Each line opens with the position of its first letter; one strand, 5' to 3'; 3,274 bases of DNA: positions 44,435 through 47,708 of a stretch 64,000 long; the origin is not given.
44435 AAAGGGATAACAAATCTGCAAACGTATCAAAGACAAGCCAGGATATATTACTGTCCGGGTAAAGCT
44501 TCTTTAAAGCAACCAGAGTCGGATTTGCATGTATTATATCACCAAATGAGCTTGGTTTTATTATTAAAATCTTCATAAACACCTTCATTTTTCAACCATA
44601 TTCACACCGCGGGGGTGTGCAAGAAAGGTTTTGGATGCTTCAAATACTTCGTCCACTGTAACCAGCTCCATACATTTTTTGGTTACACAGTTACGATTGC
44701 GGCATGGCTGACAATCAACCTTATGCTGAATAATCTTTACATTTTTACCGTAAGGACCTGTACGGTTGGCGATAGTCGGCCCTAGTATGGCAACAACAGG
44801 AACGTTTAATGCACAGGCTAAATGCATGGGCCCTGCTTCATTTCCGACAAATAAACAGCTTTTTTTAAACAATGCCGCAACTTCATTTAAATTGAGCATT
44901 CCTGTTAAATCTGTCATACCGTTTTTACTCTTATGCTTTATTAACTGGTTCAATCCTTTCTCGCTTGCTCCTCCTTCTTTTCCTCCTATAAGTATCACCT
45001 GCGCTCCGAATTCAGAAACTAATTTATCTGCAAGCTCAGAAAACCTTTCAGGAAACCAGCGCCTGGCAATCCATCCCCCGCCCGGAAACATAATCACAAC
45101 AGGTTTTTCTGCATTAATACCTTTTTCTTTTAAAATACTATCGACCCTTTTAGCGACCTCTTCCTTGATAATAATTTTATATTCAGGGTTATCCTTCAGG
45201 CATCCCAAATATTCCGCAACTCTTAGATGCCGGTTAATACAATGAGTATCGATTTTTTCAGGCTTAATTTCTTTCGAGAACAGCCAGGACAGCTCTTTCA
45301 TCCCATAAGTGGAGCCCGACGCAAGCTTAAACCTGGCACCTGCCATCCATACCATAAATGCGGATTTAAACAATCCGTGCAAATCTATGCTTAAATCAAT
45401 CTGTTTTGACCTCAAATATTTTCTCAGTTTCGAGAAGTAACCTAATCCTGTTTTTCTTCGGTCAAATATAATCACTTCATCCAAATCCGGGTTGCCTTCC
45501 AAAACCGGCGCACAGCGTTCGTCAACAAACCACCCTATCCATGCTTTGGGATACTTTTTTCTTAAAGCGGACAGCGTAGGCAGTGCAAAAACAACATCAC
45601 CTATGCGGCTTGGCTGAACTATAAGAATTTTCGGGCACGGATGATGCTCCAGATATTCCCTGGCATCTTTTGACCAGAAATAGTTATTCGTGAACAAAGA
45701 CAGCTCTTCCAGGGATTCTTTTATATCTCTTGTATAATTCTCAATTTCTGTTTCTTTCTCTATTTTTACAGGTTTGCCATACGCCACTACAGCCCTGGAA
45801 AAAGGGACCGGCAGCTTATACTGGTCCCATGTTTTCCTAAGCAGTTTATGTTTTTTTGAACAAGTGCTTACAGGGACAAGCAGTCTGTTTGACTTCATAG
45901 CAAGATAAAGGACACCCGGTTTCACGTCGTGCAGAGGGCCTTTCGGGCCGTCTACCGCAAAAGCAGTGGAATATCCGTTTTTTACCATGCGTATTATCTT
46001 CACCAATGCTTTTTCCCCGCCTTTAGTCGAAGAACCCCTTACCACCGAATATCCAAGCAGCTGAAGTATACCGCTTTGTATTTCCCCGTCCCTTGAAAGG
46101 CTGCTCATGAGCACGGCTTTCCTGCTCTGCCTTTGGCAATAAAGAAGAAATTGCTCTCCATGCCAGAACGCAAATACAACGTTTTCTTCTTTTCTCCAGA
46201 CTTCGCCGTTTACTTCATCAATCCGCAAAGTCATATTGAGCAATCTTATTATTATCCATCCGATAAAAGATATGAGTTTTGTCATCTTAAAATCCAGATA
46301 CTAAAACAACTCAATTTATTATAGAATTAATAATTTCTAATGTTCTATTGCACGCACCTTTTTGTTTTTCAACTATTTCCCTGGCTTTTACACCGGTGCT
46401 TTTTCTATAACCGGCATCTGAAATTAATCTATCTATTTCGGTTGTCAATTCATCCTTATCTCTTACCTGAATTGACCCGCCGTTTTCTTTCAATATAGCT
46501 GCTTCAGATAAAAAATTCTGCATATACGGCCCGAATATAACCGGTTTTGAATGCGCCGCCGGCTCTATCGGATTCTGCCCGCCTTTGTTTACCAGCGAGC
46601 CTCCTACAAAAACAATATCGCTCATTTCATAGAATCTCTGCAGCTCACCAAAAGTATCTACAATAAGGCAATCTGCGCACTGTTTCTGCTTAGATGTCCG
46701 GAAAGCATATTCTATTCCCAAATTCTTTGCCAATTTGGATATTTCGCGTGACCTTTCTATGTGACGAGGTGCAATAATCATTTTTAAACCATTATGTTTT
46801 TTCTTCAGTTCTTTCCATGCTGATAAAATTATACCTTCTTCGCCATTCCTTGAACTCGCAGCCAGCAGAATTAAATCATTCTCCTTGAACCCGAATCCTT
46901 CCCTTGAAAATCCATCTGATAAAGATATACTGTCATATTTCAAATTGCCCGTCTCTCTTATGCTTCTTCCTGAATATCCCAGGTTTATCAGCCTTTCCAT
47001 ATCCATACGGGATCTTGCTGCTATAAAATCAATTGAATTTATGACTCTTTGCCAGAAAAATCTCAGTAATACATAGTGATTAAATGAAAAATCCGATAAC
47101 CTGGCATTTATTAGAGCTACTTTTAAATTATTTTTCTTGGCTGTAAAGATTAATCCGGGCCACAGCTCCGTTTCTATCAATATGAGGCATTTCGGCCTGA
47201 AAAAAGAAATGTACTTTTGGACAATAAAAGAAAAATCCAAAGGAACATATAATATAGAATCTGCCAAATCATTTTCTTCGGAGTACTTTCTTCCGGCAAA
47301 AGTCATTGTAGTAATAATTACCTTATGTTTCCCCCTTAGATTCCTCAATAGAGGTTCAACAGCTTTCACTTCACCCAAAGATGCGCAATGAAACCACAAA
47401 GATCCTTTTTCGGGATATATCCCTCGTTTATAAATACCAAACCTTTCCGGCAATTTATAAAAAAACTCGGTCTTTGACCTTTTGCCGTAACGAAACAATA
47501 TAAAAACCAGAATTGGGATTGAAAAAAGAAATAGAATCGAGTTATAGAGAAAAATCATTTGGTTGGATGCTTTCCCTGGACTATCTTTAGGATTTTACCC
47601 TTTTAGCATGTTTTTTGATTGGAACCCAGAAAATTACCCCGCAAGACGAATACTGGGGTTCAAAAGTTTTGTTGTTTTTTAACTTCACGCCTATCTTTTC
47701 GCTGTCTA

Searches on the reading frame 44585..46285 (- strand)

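Call 32: search_protein_families(library=pfam, proteins=[window:44585-46285:-], max_evalue=0.00001)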
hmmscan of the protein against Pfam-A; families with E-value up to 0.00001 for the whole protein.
window:44585-46285:- (566 aa): 2 families
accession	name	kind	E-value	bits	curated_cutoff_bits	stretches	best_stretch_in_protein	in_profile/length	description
PF01075.23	Glyco_transf_9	-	4e-44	151.2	22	1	286-537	3-245/247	Glycosyltransferase family 9 (heptosyltransferase)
PF04028.18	DUF374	-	7.5e-24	83.6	26.8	1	52-117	3-68/69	Domain of unknown function (DUF374)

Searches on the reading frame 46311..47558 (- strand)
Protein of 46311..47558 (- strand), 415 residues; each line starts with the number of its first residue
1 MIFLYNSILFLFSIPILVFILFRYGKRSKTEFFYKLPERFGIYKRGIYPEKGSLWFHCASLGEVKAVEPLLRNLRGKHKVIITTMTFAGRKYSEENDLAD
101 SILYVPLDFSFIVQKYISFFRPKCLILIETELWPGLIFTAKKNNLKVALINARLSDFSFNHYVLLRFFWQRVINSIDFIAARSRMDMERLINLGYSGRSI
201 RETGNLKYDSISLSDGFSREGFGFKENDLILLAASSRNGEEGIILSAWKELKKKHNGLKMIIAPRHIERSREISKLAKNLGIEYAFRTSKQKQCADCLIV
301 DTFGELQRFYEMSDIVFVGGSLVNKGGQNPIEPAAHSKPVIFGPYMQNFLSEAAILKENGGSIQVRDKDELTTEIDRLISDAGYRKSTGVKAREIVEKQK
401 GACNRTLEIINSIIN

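Call 32: search_protein_families(library=pfam, proteins=[window:46311-47558:-], max_evalue=0.00001)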
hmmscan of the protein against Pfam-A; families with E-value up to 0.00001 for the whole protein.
window:46311-47558:- (415 aa): 2 families
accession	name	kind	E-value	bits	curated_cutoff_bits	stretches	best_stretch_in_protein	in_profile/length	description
PF04413.22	Glycos_transf_N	-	4e-50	170.3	23.9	1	36-209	3-178/179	3-Deoxy-D-manno-octulosonic-acid transferase (kdotransferase)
PF00534.26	Glycos_transf_1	-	7.7e-07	29.2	26.4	1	220-394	7-171/172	Glycosyl transferases group 1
